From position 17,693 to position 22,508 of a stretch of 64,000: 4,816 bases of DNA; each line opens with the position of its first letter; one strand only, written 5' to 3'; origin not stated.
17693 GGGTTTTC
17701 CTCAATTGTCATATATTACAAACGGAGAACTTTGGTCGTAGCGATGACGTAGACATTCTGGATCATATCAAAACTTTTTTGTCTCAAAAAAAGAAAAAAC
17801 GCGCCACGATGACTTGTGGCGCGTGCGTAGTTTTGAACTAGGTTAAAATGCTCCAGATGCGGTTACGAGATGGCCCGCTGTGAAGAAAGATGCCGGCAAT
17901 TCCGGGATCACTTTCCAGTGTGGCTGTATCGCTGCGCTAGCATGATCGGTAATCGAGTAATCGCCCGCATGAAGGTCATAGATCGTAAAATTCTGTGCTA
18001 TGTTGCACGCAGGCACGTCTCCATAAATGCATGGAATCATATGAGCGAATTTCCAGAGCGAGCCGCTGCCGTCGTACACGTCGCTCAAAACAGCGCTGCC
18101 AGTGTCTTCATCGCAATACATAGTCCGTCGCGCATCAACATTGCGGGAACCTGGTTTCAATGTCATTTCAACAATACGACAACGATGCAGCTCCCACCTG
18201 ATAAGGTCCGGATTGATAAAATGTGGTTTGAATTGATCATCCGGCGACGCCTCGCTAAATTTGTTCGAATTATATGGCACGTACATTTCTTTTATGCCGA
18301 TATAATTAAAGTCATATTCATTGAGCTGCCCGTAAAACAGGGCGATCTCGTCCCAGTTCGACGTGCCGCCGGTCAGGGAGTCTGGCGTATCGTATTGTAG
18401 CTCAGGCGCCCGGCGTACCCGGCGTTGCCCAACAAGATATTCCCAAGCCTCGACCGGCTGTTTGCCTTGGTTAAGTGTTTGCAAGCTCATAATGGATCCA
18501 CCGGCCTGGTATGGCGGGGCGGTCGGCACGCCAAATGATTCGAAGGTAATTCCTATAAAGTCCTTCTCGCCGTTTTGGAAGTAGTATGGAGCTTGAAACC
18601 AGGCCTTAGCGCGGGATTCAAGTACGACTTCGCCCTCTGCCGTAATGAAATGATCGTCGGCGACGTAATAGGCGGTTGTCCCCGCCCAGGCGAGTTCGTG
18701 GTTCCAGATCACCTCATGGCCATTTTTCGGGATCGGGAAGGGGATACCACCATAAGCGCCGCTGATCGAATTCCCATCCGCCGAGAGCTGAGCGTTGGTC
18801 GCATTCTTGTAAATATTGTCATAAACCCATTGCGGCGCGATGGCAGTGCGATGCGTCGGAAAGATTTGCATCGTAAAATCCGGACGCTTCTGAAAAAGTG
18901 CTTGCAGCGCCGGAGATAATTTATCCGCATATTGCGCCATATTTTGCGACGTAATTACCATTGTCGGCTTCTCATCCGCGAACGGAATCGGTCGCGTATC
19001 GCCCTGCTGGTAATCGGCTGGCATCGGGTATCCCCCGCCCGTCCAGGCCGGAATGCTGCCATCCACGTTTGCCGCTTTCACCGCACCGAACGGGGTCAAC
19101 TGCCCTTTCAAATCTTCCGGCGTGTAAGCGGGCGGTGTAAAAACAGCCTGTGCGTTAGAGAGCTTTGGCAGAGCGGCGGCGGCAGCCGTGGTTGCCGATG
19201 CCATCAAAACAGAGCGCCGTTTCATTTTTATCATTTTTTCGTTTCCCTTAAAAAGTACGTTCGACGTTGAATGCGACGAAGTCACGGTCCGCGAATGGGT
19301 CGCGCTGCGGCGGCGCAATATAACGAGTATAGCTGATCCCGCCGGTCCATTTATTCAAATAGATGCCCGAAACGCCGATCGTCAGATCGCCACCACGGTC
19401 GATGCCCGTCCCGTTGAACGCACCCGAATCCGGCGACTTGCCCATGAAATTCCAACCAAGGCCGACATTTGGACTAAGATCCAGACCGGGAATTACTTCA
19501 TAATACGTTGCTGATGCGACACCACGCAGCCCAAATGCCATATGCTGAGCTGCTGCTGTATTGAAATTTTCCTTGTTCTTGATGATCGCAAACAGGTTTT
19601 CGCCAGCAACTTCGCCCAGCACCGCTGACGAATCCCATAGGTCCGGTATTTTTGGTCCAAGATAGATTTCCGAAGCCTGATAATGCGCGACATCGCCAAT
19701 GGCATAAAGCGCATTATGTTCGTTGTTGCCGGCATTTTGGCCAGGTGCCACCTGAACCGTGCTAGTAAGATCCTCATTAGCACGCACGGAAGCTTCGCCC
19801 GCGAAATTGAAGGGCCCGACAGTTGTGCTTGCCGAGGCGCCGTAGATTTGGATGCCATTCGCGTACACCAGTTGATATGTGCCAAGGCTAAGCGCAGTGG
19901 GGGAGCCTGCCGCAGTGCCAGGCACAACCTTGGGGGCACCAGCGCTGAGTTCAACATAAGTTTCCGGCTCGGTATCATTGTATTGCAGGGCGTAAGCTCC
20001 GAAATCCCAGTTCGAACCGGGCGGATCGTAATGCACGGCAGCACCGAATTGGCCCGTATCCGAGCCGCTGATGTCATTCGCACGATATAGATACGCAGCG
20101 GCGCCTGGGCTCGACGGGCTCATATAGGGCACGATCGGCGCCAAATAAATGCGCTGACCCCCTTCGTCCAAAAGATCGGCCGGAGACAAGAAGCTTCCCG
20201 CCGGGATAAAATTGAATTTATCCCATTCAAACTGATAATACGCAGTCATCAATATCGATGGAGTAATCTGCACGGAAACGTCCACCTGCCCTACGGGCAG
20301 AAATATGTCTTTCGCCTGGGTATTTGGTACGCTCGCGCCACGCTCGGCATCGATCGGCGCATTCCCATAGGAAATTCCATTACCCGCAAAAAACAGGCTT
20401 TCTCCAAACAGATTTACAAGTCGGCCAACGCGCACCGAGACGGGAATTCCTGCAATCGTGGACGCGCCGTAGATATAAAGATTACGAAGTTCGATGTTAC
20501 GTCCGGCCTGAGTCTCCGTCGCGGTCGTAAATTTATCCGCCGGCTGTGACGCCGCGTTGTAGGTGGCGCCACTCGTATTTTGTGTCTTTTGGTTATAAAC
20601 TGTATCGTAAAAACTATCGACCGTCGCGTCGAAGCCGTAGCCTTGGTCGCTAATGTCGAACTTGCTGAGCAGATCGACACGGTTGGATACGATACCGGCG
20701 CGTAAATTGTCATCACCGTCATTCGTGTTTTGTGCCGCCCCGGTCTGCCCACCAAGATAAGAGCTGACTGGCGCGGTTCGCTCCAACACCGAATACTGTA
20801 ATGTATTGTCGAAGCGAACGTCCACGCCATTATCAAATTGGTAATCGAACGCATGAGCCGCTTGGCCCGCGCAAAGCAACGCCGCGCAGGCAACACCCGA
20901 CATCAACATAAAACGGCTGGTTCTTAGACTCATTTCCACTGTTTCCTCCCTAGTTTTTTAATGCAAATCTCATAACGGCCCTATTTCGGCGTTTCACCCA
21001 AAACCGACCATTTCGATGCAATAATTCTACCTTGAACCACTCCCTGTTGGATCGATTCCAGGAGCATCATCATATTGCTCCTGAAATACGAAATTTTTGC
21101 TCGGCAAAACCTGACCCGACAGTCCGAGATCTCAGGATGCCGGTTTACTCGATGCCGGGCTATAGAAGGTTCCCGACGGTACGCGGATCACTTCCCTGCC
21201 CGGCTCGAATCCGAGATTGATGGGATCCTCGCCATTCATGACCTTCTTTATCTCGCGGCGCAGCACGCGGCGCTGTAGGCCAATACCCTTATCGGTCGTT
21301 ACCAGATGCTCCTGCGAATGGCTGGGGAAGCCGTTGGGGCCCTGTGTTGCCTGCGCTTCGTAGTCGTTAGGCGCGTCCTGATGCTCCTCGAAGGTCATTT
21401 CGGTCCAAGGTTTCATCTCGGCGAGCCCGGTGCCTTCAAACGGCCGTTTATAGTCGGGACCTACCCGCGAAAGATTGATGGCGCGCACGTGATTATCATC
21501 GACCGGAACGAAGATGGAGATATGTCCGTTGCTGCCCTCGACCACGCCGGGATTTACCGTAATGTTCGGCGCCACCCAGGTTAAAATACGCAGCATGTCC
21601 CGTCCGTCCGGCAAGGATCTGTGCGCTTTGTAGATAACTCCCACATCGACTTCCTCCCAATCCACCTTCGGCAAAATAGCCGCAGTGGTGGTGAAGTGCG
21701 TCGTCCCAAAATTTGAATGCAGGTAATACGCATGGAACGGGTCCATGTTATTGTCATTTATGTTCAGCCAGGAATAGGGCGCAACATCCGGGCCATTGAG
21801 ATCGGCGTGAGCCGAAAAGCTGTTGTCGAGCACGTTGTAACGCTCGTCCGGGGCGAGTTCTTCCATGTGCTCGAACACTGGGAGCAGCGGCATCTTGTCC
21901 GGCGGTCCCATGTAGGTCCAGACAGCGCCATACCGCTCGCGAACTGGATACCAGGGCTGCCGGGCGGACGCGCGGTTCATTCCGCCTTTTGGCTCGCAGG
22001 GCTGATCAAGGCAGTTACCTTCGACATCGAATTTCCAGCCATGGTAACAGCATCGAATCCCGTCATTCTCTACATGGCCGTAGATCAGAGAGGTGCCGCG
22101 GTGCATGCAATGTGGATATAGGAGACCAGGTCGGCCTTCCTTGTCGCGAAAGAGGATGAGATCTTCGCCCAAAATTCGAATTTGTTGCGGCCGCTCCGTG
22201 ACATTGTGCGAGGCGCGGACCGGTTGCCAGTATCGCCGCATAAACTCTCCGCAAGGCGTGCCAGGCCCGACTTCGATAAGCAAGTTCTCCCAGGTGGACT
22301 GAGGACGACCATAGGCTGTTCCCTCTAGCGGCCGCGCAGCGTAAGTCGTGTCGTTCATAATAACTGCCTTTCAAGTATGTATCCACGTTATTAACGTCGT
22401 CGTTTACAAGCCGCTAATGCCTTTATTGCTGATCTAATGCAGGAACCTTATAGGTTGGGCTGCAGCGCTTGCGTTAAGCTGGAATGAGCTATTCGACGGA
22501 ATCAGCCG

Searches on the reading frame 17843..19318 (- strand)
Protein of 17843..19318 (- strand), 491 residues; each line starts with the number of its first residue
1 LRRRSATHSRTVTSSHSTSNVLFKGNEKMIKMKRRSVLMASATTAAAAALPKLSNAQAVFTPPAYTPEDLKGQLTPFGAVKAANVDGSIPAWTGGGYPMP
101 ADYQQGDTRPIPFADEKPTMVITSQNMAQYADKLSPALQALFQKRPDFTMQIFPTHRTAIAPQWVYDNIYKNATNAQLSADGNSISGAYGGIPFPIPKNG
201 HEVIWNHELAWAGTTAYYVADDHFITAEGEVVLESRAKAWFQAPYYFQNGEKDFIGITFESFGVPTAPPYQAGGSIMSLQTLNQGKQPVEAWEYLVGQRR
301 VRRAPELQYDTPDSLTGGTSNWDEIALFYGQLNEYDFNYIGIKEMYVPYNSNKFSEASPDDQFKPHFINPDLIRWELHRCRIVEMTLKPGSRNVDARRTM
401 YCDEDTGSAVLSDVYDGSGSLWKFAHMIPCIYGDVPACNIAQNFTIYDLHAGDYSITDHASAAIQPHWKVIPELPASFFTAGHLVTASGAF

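Call 3: search_protein_families(library=pfam, proteins=[window:17843-19318:-])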
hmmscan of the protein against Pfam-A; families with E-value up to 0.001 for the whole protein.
window:17843-19318:- (491 aa): 1 family
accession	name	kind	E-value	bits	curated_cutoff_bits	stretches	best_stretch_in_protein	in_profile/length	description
PF07044.18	DUF1329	-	7.7e-112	374.6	23.1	1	121-481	1-364/368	Protein of unknown function (DUF1329)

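Call 4: search_protein_families(library=ncbifam, proteins=[window:17843-19318:-])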
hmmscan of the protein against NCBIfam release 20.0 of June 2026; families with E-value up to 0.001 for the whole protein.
window:17843-19318:- (491 aa): 0 families

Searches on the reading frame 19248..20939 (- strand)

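Call 3: search_protein_families(library=pfam, proteins=[window:19248-20939:-])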
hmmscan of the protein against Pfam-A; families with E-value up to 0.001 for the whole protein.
window:19248-20939:- (563 aa): 1 family
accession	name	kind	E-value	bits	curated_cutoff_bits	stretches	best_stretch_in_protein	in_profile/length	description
PF06980.17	DUF1302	-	1.9e-109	367.6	23.2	1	14-563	4-541/541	Protein of unknown function (DUF1302)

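Call 4: search_protein_families(library=ncbifam, proteins=[window:19248-20939:-])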
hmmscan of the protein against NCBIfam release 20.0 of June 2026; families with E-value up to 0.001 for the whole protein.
window:19248-20939:- (563 aa): 0 families

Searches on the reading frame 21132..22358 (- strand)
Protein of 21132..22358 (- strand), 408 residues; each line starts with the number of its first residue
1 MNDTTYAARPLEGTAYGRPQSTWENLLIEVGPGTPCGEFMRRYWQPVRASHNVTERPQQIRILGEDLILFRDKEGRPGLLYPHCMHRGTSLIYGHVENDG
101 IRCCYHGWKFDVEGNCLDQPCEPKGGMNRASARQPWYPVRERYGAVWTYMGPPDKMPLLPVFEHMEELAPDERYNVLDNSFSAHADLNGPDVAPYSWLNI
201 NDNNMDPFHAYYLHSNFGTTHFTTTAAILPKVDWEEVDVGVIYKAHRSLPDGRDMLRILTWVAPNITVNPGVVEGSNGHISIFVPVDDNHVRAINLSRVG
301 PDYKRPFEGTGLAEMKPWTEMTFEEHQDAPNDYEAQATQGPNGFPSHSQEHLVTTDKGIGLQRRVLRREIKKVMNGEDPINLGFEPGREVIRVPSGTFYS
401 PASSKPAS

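Call 3: search_protein_families(library=pfam, proteins=[window:21132-22358:-])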
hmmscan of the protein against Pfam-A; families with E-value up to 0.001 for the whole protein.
window:21132-22358:- (408 aa): 1 family
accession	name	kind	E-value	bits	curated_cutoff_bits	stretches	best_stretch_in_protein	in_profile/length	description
PF00355.32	Rieske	-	3.1e-17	62.7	20.3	1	44-123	2-82/88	Rieske [2Fe-2S] domain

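Call 4: search_protein_families(library=ncbifam, proteins=[window:21132-22358:-])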
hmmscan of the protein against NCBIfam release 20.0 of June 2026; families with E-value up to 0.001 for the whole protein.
window:21132-22358:- (408 aa): 2 families
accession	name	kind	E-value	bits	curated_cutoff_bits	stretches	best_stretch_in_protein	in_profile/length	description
NF052579.1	BetMthstMoxSdmAMthl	equivalog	4e-18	65.5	600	1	42-161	16-137/351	4beta-methylsterol monooxygenase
NF042946.1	3PPDioc_HcaE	equivalog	2.1e-05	23.7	830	1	63-126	59-124/450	3-phenylpropionate/cinnamic acid dioxygenase subunit alpha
